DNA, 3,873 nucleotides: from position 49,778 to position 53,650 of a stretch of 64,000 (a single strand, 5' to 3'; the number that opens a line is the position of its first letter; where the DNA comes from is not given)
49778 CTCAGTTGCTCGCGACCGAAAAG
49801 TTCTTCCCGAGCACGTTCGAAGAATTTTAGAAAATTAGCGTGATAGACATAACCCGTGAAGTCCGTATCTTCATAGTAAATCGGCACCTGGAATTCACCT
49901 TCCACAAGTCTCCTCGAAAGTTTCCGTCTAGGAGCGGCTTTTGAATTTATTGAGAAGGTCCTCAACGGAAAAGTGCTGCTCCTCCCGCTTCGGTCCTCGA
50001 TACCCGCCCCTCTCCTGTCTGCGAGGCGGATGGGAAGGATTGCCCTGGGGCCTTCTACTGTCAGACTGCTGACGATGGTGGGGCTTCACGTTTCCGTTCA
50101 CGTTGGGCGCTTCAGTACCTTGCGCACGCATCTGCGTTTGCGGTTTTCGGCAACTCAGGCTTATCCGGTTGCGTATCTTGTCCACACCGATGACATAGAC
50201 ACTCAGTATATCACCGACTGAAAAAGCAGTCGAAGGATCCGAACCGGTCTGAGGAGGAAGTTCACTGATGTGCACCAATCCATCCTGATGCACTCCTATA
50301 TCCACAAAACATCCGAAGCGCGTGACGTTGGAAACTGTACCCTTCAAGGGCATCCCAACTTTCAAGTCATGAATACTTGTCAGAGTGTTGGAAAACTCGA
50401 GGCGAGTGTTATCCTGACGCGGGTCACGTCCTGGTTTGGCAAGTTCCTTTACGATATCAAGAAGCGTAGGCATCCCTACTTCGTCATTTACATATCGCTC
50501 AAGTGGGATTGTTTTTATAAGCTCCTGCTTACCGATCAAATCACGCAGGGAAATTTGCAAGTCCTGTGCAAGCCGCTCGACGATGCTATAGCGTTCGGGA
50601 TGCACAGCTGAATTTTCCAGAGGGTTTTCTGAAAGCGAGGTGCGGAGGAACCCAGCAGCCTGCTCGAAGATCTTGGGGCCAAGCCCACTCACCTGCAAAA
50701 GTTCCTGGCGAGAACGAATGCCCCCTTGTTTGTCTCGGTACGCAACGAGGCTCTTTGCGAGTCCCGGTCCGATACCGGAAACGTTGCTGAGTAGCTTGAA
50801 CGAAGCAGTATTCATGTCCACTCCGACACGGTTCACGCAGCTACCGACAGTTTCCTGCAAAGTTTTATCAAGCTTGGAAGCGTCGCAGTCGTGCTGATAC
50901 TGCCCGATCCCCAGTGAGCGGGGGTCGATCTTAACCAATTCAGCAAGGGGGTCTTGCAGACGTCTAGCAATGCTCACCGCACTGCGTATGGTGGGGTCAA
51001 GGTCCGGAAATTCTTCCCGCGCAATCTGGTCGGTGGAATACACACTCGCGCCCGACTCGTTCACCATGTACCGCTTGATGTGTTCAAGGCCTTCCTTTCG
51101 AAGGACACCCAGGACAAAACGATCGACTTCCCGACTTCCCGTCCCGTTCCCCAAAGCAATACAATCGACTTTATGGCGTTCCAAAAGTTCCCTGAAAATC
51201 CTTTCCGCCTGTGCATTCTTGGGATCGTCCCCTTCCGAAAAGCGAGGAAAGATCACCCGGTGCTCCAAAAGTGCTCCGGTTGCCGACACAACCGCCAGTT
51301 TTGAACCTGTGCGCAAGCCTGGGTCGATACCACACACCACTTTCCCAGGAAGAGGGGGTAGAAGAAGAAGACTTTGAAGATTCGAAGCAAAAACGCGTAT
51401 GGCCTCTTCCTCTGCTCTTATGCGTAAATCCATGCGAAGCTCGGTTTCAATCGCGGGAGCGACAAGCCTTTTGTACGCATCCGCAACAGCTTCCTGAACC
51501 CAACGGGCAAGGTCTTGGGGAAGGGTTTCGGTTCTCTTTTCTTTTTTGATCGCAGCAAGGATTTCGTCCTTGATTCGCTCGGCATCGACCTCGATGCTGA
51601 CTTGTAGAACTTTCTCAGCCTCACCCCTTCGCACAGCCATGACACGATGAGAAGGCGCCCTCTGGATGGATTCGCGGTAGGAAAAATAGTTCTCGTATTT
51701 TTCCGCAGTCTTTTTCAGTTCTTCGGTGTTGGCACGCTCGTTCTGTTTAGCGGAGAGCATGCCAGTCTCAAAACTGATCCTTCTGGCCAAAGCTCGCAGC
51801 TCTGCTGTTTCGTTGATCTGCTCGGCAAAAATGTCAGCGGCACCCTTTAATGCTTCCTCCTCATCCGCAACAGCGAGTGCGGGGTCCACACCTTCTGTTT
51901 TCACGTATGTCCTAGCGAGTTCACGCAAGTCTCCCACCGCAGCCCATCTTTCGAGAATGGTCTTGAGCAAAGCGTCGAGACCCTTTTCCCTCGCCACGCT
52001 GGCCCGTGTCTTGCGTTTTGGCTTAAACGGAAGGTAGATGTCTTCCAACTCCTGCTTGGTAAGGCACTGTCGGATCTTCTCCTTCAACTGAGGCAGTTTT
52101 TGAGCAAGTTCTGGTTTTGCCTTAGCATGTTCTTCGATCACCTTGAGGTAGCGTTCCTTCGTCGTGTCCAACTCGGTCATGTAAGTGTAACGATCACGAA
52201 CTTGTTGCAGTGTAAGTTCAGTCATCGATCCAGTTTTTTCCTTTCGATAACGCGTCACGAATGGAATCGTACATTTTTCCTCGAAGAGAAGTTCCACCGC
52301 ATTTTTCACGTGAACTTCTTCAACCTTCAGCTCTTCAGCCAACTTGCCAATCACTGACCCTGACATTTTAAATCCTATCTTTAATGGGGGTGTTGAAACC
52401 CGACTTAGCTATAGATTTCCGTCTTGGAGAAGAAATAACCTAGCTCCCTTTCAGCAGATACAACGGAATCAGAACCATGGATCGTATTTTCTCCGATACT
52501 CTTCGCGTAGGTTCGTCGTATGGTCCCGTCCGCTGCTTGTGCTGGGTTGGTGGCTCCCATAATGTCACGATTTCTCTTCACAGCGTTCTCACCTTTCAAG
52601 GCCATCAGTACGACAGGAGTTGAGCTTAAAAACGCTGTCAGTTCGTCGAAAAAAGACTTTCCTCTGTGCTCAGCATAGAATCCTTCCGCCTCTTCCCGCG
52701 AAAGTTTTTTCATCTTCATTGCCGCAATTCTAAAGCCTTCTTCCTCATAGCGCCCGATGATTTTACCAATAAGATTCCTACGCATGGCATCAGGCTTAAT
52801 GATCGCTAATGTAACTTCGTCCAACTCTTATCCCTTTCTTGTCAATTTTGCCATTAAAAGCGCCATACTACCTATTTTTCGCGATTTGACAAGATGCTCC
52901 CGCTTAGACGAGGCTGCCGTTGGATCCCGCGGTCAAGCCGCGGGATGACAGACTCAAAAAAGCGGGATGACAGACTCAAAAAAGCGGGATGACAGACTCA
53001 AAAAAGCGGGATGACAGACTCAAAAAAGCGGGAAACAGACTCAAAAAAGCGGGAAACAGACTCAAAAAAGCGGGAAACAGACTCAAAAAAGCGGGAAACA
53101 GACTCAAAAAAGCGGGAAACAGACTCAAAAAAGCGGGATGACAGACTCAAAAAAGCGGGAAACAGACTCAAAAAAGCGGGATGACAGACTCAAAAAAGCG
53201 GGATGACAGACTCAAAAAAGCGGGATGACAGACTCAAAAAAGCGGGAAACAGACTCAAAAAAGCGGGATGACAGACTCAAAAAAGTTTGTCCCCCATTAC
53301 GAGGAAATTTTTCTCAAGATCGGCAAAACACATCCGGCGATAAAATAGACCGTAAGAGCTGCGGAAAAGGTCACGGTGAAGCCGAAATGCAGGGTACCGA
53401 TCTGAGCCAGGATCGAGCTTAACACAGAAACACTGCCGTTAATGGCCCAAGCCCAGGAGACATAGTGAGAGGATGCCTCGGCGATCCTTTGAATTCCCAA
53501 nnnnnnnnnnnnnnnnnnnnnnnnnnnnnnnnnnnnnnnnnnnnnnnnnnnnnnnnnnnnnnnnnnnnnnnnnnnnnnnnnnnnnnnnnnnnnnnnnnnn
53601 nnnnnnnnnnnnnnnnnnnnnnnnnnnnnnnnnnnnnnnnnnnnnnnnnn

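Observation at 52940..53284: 16-unit 21/22-bp tandem array with helically phased A6 tracts immediately upstream of the ndk promoter region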

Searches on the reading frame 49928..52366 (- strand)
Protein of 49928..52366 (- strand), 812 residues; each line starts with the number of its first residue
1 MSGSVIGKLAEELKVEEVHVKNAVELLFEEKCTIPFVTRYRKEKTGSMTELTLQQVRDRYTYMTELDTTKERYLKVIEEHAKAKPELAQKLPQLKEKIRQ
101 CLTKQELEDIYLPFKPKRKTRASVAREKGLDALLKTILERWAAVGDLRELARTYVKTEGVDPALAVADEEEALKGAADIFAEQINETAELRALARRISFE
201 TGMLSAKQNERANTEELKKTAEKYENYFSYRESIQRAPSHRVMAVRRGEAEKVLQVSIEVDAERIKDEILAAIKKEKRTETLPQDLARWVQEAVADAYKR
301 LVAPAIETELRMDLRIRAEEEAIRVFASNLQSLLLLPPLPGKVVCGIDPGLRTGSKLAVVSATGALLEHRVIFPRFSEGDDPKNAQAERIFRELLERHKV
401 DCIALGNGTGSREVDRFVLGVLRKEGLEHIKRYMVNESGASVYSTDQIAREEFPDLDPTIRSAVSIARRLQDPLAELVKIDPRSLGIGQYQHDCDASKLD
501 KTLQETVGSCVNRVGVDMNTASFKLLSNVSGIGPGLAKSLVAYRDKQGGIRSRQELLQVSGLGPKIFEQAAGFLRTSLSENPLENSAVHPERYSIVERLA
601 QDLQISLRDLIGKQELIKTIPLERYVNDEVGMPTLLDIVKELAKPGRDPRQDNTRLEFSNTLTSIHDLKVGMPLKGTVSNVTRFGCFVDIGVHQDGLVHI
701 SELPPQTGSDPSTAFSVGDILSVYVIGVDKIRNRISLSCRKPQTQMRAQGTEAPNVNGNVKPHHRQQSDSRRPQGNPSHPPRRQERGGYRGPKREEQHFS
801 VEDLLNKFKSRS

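Call 5: search_protein_families(library=pfam, proteins=[window:49928-52366:-])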
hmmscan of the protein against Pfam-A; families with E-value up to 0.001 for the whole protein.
window:49928-52366:- (812 aa): 10 families
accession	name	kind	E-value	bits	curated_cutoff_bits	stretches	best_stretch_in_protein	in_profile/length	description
PF16921.10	Tex_YqgF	-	6e-43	146.7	27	1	342-471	1-126/126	Tex protein YqgF-like domain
PF22706.1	Tex_central_region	-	4.9e-30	105.3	27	1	148-326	7-178/178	Tex central region-like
PF12836.13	HHH_3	-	2.6e-25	88.8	27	1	511-575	1-65/65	Helix-hairpin-helix motif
PF17674.7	HHH_9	-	3.5e-25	89.1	23.1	1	581-650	1-70/70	HHH domain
PF09371.15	Tex_N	-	1.9e-20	72.8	32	1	6-78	4-75/75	Tex-like protein N-terminal domain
PF00575.29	S1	-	7.4e-19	68.3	22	1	669-740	3-74/74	S1 RNA binding domain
PF14639.11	YqgF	-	1.6e-08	34.9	35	1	380-478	44-147/150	Holliday-junction resolvase-like of SPT6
PF14635.12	HHH_7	-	3.9e-07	30.8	27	1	483-575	4-102/104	Helix-hairpin-helix motif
PF23459.1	S1_RRP5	-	3.3e-06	28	27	1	668-738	1-71/72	RRP5 S1 domain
PF00633.29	HHH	-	7.9e-05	22.8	24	0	519-543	6-30/30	Helix-hairpin-helix motif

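Call 20: find_homologous_proteins(query=window:49928-52366:-, max_evalue=1e-150)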
Query window:49928-52366:- (812 aa): 7828 proteins with E <= 1e-150 among 8000 candidates; the best 120 are listed.
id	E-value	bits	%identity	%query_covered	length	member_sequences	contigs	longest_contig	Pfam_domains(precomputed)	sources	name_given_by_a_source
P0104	0.0e+0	1791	100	100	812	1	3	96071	PF16921.11,PF14639.12,PF00575.30,PF23459.2,PF12836.14,PF14635.13,PF17674.8,PF09371.16,PF22706.2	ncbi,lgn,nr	ncbi:MAG: RNA-binding transcriptional accessory protein [Deltaproteobacteria bacterium]|nr:RNA-bindi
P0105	0.0e+0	1162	65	99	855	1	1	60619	PF16921.11,PF14639.12,PF00575.30,PF12836.14,PF17674.8,PF09371.16,PF22706.2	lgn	-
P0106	0.0e+0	1160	64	99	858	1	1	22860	PF16921.11,PF14639.12,PF00575.30,PF12836.14,PF14635.13,PF17674.8,PF09371.16,PF22706.2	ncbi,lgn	-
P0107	0.0e+0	1147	66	96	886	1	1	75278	PF16921.11,PF14639.12,PF00575.30,PF12836.14,PF14635.13,PF17674.8,PF09371.16,PF22706.2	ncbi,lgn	-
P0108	0.0e+0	1122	61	100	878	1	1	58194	PF16921.11,PF14639.12,PF00575.30,PF12836.14,PF14635.13,PF17674.8,PF09371.16,PF22706.2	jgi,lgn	-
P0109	0.0e+0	1109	60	100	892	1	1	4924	PF16921.11,PF14639.12,PF00575.30,PF12836.14,PF14635.13,PF17674.8,PF09371.16,PF22706.2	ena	-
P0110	0.0e+0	1093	60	99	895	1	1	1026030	PF16921.11,PF14639.12,PF00575.30,PF12836.14,PF14635.13,PF17674.8,PF09371.16,PF22706.2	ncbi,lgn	-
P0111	0.0e+0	1084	59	99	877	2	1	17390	PF16921.11,PF14639.12,PF00575.30,PF12836.14,PF14635.13,PF17674.8,PF09371.16,PF22706.2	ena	-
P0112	0.0e+0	1073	-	-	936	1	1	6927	PF16921.11,PF14639.12,PF00575.30,PF12836.14,PF14635.13,PF17674.8,PF09371.16,PF22706.2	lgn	-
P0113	0.0e+0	1026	59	98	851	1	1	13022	PF16921.11,PF14639.12,PF00575.30,PF23459.2,PF12836.14,PF03934.20,PF14635.13,PF17674.8,PF09371.16,PF22706.2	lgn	-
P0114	3.4e-298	1009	55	100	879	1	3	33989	PF16921.11,PF14639.12,PF00575.30,PF23459.2,PF12836.14,PF14635.13,PF17674.8,PF09371.16,PF22706.2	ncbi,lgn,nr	ncbi:MAG: helix-hairpin-helix domain-containing protein [Oligoflexales bacterium]|nr:helix-hairpin-h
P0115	1.2e-295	1001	57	100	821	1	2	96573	PF16921.11,PF14639.12,PF00575.30,PF23459.2,PF12836.14,PF14635.13,PF17674.8,PF09371.16,PF22706.2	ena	-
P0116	3.6e-293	993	57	100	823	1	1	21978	PF16921.11,PF14639.12,PF00575.30,PF23459.2,PF12836.14,PF17674.8,PF09371.16,PF22706.2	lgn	-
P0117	3.7e-293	993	57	100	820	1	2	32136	PF16921.11,PF14639.12,PF00575.30,PF23459.2,PF12836.14,PF17674.8,PF09371.16,PF22706.2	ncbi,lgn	ncbi:MAG: Tex family protein [Oligoflexales bacterium]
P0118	5.2e-291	985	57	100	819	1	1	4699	PF16921.11,PF14639.12,PF00575.30,PF23459.2,PF12836.14,PF17674.8,PF09371.16,PF22706.2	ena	-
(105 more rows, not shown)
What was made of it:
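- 49928..52366 (-): tex (RNA-binding transcription accessory protein). It starts 38 nt after ndk and is probably co-transcribed with it. Calls 5 and 20.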

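Call 22: find_encoding_contigs(protein=P0107, flank=5000, max_places=2)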
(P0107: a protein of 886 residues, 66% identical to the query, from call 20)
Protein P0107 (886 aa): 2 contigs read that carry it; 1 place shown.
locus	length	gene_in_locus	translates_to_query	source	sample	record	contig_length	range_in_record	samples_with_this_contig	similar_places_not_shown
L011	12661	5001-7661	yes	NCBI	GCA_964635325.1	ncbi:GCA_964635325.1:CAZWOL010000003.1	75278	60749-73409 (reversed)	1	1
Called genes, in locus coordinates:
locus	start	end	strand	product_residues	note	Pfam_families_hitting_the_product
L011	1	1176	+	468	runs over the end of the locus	-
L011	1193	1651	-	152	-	PF08570:DUF1761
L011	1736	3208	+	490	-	PF00289:Biotin_carb_N, PF02222:ATP-grasp, PF02786:CPSase_L_D2, PF07478:Dala_Dala_lig_C, PF02785:Biotin_carb_C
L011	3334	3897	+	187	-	PF25917:BSH_RND (faint), PF00364:Biotin_lipoyl, PF25984:BSH_YknX (faint)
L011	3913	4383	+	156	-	PF04608:PgpA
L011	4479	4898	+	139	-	PF00334:NDK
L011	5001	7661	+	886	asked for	PF09371:Tex_N, PF22706:Tex_central_region, PF16921:Tex_YqgF, PF14639:YqgF (weak), PF14635:HHH_7, PF12836:HHH_3, PF17674:HHH_9, PF00575:S1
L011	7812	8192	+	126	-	PF13279:4HBT_2, PF03061:4HBT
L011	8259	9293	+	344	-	PF08545:ACP_syn_III, PF08541:ACP_syn_III_C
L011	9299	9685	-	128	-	-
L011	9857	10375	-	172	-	-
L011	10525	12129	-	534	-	PF00082:Peptidase_S8, PF02368:Big_2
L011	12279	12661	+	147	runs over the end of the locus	PF13279:4HBT_2, PF03061:4HBT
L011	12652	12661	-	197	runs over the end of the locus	-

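Call 23: find_encoding_contigs(protein=P0105, flank=5000, max_places=2)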
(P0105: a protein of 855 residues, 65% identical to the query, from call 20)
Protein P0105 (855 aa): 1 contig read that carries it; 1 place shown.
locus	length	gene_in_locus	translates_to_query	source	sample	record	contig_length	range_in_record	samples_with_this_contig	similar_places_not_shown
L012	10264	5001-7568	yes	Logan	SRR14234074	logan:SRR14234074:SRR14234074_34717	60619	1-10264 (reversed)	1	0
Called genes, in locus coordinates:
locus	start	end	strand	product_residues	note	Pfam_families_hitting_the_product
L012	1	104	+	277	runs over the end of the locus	PF01163:RIO1, PF01636:APH (faint)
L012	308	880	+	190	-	-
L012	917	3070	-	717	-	-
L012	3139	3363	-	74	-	-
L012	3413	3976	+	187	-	PF00364:Biotin_lipoyl, PF25917:BSH_RND (weak)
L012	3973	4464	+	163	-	PF04608:PgpA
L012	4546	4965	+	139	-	PF00334:NDK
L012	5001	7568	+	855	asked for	PF09371:Tex_N, PF22706:Tex_central_region, PF16921:Tex_YqgF, PF14639:YqgF, PF12836:HHH_3, PF17674:HHH_9, PF00575:S1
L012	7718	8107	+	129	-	PF13279:4HBT_2, PF03061:4HBT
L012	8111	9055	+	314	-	PF08545:ACP_syn_III, PF08541:ACP_syn_III_C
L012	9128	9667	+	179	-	PF00127:Copper-bind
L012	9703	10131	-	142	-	PF13279:4HBT_2, PF03061:4HBT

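Call 60: find_encoding_contigs(protein=P0106, flank=4000, max_places=1)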
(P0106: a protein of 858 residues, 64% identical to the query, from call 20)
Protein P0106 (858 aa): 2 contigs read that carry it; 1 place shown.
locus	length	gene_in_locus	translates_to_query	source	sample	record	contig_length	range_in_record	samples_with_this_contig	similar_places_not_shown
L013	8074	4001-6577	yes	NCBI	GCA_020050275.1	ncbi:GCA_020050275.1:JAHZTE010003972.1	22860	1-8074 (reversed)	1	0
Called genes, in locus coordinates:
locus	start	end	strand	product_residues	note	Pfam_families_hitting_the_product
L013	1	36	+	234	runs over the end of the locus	-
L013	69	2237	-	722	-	-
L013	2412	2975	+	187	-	PF25919:BSH_CusB (faint), PF25917:BSH_RND (weak), PF00364:Biotin_lipoyl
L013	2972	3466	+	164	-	PF04608:PgpA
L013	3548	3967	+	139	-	PF00334:NDK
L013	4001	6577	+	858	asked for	PF09371:Tex_N, PF22706:Tex_central_region, PF16921:Tex_YqgF, PF14639:YqgF, PF14635:HHH_7 (faint), PF12836:HHH_3, PF17674:HHH_9, PF00575:S1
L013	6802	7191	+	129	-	PF13279:4HBT_2, PF03061:4HBT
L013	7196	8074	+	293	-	?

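Call 61: find_encoding_contigs(protein=P0108, flank=4000, max_places=1)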
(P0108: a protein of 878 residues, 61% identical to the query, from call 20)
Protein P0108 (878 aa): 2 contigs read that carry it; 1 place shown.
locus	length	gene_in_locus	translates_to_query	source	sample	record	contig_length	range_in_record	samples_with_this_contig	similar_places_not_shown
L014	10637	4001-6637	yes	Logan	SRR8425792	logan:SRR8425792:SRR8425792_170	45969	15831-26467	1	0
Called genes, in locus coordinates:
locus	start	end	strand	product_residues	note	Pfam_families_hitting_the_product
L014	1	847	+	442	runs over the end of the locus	PF00069:Pkinase, PF07714:PK_Tyr_Ser-Thr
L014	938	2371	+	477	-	PF00289:Biotin_carb_N, PF02786:CPSase_L_D2, PF02222:ATP-grasp, PF07478:Dala_Dala_lig_C, PF02785:Biotin_carb_C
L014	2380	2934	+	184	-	PF00364:Biotin_lipoyl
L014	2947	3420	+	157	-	PF04608:PgpA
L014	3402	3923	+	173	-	PF00334:NDK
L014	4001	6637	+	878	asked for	PF09371:Tex_N, PF22706:Tex_central_region, PF16921:Tex_YqgF, PF14639:YqgF (weak), PF16921:Tex_YqgF, PF12836:HHH_3, PF17674:HHH_9, PF00575:S1, +1 more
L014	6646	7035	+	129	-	PF13279:4HBT_2, PF03061:4HBT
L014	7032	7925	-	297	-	-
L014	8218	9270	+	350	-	PF14072:DndB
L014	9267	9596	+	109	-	PF01541:GIY-YIG (weak)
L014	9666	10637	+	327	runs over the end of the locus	PF01408:GFO_IDH_MocA, PF02894:GFO_IDH_MocA_C, PF22725:GFO_IDH_MocA_C3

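Call 62: find_encoding_contigs(protein=P0110, flank=4000, max_places=1)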
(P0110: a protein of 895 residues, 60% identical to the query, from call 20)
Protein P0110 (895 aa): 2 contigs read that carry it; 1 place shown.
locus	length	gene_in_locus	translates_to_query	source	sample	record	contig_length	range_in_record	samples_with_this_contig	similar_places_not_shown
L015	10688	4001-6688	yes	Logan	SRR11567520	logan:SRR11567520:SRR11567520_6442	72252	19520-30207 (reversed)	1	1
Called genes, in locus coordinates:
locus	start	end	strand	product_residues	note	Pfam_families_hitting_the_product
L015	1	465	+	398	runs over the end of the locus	-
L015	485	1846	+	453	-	PF00082:Peptidase_S8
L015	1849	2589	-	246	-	PF00072:Response_reg, PF07238:PilZ (weak)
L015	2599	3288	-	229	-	PF00989:PAS, PF13426:PAS_9 (faint), PF08447:PAS_3 (weak), PF00512:HisKA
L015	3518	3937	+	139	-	PF00334:NDK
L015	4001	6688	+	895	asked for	PF09371:Tex_N, PF22706:Tex_central_region, PF16921:Tex_YqgF, PF14639:YqgF (weak), PF16921:Tex_YqgF, PF12836:HHH_3, PF17674:HHH_9, PF00575:S1, +1 more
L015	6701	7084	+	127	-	PF13279:4HBT_2, PF03061:4HBT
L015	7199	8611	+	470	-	-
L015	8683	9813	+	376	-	PF14072:DndB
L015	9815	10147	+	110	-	PF01541:GIY-YIG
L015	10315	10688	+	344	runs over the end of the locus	PF08545:ACP_syn_III, PF08541:ACP_syn_III_C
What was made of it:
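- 49928..52366 (-): The ndk-tex-4HBT synteny is kept in 5 relatives (calls 22, 23, 60-62).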

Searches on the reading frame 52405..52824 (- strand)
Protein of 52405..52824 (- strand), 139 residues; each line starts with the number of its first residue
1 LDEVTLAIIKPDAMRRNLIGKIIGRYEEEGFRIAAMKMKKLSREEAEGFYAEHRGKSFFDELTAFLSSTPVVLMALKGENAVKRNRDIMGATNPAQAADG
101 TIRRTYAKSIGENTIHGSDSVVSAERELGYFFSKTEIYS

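Call 5: search_protein_families(library=pfam, proteins=[window:52405-52824:-])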
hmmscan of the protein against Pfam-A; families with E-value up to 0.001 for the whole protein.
window:52405-52824:- (139 aa): 1 family
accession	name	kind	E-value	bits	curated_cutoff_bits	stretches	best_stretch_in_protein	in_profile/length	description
PF00334.24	NDK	-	6.2e-55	185.2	27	1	3-137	1-135/135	Nucleoside diphosphate kinase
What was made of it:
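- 52405..52824 (-): ndk (nucleoside diphosphate kinase), with a TTG start. It is the first gene downstream of the array. Call 5 (PF00334, E 6e-55).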

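Call 6: find_encoding_contigs(protein=window:52405-52824:-, flank=3000, max_places=10)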
Protein window:52405-52824:- (139 aa): 4 contigs read that carry it; 2 places shown.
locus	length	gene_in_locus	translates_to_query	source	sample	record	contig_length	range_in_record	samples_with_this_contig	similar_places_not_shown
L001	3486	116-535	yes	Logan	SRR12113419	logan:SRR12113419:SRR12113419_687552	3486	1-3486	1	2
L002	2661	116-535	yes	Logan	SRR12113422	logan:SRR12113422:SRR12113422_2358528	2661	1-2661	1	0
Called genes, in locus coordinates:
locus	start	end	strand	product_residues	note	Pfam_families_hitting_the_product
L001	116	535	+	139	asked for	PF00334:NDK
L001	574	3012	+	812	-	PF09371:Tex_N, PF22706:Tex_central_region, PF16921:Tex_YqgF, PF14639:YqgF, PF14635:HHH_7 (weak), PF12836:HHH_3, PF17674:HHH_9, PF00575:S1, +1 more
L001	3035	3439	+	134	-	PF13279:4HBT_2, PF03061:4HBT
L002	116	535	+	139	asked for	PF00334:NDK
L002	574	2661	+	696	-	?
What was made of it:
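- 52405..52824 (-): Call 6 (identical protein on Logan contigs).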

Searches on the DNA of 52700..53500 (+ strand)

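Call 9: search_rna_families(source=window, start=52700, end=53500, threshold=evalue, max_evalue=10)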
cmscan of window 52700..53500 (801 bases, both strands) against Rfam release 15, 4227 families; matches with E-value up to 10: 4.
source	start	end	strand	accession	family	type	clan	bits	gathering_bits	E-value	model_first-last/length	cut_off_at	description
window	53106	53140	+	RF01098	RF_site9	Cis-reg; frameshift_element;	-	15.6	70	7.4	1-50/50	no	Gag/pro ribosomal frameshift site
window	53149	53183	+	RF01098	RF_site9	Cis-reg; frameshift_element;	-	15.6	70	7.4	1-50/50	no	Gag/pro ribosomal frameshift site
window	53236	53270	+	RF01098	RF_site9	Cis-reg; frameshift_element;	-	15.6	70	7.4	1-50/50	no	Gag/pro ribosomal frameshift site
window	52784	53023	+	RF02267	Vax2os1_2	Gene; lncRNA;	-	13.3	55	0.013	224-466/466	no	Vax2os1 conserved region 2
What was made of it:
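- There is no Rfam match even at E 10 (call 9).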

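Call 55: search_dna_similar(query=window:52900-53320:+, collection=plasmids, mode=distant, max_evalue=0.01, max_rows=10)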
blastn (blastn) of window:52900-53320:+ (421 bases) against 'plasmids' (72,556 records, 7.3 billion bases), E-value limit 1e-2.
No match.

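Call 56: search_dna_similar(query=window:52900-53320:+, collection=phages, mode=distant, max_evalue=0.01, max_rows=10)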
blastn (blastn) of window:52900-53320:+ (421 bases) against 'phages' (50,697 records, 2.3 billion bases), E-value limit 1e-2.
No match.
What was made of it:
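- The array with flanks has no match in plasmid or phage collections (calls 55, 56). No plasmid or phage shows similarity (calls 55, 56).
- Tried and rejected: PLSDB plasmids and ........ phages gave no match (calls 55, 56).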
